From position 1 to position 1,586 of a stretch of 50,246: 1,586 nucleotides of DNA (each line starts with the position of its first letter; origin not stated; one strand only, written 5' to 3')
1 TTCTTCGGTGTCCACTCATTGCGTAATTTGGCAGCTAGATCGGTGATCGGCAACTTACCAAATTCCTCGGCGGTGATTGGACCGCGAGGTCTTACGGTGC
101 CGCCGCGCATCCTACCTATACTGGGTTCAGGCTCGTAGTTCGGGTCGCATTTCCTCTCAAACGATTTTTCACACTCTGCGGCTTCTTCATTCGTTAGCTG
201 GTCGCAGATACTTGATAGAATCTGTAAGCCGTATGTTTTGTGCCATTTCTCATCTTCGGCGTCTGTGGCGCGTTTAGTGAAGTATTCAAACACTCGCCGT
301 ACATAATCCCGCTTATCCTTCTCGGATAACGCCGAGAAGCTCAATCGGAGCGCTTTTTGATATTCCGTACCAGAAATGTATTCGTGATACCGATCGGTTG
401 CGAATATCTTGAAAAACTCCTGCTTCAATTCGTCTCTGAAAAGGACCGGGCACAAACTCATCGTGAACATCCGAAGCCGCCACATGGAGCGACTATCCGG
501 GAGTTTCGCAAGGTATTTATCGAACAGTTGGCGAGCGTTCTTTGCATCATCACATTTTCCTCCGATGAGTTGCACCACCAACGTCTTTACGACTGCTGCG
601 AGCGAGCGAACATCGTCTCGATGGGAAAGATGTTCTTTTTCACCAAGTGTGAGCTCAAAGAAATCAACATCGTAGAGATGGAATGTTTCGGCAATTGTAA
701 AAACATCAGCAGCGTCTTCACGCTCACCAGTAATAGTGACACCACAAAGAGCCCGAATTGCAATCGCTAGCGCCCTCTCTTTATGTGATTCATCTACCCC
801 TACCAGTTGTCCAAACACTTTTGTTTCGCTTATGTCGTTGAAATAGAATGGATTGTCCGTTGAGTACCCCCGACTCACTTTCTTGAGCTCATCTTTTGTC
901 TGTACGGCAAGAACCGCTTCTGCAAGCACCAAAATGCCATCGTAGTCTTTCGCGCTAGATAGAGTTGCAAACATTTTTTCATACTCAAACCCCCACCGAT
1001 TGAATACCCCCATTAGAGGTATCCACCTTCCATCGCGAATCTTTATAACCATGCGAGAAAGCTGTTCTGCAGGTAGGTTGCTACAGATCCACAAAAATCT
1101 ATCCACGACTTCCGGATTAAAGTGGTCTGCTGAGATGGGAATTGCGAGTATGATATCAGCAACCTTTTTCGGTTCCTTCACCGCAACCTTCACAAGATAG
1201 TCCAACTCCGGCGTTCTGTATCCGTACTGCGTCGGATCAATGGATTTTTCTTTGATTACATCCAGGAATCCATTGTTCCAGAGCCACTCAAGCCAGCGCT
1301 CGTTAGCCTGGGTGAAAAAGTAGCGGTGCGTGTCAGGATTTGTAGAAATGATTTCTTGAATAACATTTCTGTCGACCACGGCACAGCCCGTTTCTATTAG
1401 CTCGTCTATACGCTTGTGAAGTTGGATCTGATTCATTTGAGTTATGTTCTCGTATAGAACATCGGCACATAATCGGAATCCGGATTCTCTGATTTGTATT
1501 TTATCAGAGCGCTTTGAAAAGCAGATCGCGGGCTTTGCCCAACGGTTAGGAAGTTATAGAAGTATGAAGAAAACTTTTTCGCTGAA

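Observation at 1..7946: Four-gene operon coupling a type III-like R-M pair to a CHAT protease and a large unknown protein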

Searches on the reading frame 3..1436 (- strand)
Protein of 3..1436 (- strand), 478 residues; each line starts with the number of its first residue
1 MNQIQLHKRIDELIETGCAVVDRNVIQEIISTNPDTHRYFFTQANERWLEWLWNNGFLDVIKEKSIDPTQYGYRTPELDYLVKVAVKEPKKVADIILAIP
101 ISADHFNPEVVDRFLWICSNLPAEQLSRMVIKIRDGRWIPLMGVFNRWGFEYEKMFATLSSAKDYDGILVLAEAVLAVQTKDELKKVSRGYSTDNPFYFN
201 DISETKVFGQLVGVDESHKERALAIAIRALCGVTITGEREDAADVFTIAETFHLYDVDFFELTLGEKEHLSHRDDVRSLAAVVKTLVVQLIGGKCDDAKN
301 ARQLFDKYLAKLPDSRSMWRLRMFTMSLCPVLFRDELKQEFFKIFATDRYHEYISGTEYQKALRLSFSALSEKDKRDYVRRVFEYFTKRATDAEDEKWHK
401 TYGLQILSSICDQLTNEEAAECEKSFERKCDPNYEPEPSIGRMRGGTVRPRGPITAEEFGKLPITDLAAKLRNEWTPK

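Call 8: search_protein_families(library=pfam, proteins=[window:3-1436:-], max_evalue=0.1)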
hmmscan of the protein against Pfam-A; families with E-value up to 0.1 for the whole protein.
window:3-1436:- (478 aa): 1 family
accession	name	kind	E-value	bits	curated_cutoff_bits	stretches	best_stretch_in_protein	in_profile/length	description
PF06862.17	Utp25_C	-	0.049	13.7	32.8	0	301-389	9-96/190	Utp25, C-terminal domain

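Call 9: search_protein_families(library=padloc, proteins=[window:3-1436:-], max_evalue=0.1)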
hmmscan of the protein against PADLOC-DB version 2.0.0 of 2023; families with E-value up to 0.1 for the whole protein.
window:3-1436:- (478 aa): 1 family
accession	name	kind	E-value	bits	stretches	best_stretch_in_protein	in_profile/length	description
PDLC04166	Dsr1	-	0.00056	15.7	1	7-88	294-385/1227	-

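Call 10: search_protein_families(library=ncbifam, proteins=[window:3-1436:-], max_evalue=0.1)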
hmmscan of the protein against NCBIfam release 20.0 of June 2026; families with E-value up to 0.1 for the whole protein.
window:3-1436:- (478 aa): 1 family
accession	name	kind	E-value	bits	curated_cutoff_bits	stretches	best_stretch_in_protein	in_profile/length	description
NF041498.2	MobP2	subfamily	0.061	13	200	0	297-379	236-317/335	MobP2 family relaxase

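Call 13: search_solved_structures(query=window:3-1436:-, max_evalue=10)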
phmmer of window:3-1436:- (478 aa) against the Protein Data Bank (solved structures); distinct sequences matched with E-value up to 10: 0.

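Call 99: find_homologous_proteins(query=window:3-1436:-, max_evalue=1e-30)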
Query window:3-1436:- (478 aa): 50 proteins with E <= 1e-30 among 8000 candidates.
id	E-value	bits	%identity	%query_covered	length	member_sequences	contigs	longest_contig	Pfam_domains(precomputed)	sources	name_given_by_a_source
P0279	0.0e+0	1102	100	100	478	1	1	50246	-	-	-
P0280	9.6e-177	607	55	100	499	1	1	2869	-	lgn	-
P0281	2.7e-174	599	57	100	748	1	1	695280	-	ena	-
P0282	6.5e-172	591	54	100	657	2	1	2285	PF01934.23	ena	-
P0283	6.8e-172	591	56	100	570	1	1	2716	-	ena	-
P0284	3.8e-148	512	50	100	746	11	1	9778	-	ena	-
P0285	1.9e-145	504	57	81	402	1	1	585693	-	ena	-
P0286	1.5e-137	477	46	100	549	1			-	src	-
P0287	7.2e-137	475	56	76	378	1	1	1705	-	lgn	-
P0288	2.2e-128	447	43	100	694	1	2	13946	-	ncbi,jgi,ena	ncbi:MAG: hypothetical protein WC735_04565 [Candidatus Paceibacterota bacterium]|jgi:hypothetical pr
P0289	4.7e-128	446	44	100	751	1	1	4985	-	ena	-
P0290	4.9e-127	443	47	92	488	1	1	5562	-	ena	-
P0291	7.4e-127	442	41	100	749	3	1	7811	-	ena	-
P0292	6.2e-122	426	43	100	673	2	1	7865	-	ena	-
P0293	2.3e-117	411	49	83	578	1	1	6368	-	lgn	-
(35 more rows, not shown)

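Call 100: find_encoding_contigs(protein=P0281, flank=10000)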
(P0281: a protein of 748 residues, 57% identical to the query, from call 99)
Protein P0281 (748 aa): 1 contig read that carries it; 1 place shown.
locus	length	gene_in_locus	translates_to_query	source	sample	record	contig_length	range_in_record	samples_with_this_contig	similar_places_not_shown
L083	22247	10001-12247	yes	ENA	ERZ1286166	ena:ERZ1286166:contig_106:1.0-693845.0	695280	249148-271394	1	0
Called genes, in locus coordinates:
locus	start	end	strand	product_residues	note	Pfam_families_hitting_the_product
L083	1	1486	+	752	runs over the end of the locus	PF00133:tRNA-synt_1, PF09334:tRNA-synt_1g, PF13603:tRNA-synt_1_2, PF00133:tRNA-synt_1, PF09334:tRNA-synt_1g (weak), PF08264:Anticodon_1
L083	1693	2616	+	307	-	PF00932:LTD (faint)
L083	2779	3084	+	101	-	-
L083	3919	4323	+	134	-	PF12802:MarR_2 (weak), PF22168:DIP2311-like_C (weak)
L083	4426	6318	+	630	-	PF01555:N6_N4_Mtase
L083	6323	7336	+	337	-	PF04851:ResIII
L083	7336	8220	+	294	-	-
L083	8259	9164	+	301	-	PF08722:Tn7_TnsA-like_N (weak)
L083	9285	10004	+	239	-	-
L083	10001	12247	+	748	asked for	-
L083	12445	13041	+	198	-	-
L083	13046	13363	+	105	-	-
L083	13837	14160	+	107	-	PF12844:HTH_19, PF13560:HTH_31 (weak), PF01381:HTH_3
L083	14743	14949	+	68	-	-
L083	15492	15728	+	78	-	-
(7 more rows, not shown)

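Call 101: find_encoding_contigs(protein=P0285, flank=10000)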
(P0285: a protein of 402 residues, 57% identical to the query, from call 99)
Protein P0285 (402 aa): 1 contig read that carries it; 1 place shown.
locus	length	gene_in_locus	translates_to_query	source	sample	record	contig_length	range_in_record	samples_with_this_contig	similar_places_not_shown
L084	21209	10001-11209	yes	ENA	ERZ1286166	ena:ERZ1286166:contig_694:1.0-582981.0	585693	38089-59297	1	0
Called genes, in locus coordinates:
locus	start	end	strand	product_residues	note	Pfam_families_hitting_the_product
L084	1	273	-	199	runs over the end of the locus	-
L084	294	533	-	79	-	PF18903:DUF5659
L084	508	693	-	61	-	-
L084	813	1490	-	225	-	-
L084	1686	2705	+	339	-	PF02661:Fic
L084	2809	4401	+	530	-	PF13091:PLDc_2, PF00270:DEAD (faint), PF04851:ResIII (faint), PF00176:SNF2-rel_dom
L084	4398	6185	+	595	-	PF00271:Helicase_C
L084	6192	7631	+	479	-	PF02384:N6_Mtase (faint)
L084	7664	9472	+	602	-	PF07669:Eco57I, PF12950:TaqI_C (faint)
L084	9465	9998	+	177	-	-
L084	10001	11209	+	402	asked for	-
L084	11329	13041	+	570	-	-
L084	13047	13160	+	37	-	-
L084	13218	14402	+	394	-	PF00580:UvrD-helicase, PF13604:AAA_30 (faint), PF13245:AAA_19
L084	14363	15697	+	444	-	PF00580:UvrD-helicase, PF13245:AAA_19 (weak), PF13361:UvrD_C, PF13538:UvrD_C_2 (weak), PF01396:Zn_ribbon_Top1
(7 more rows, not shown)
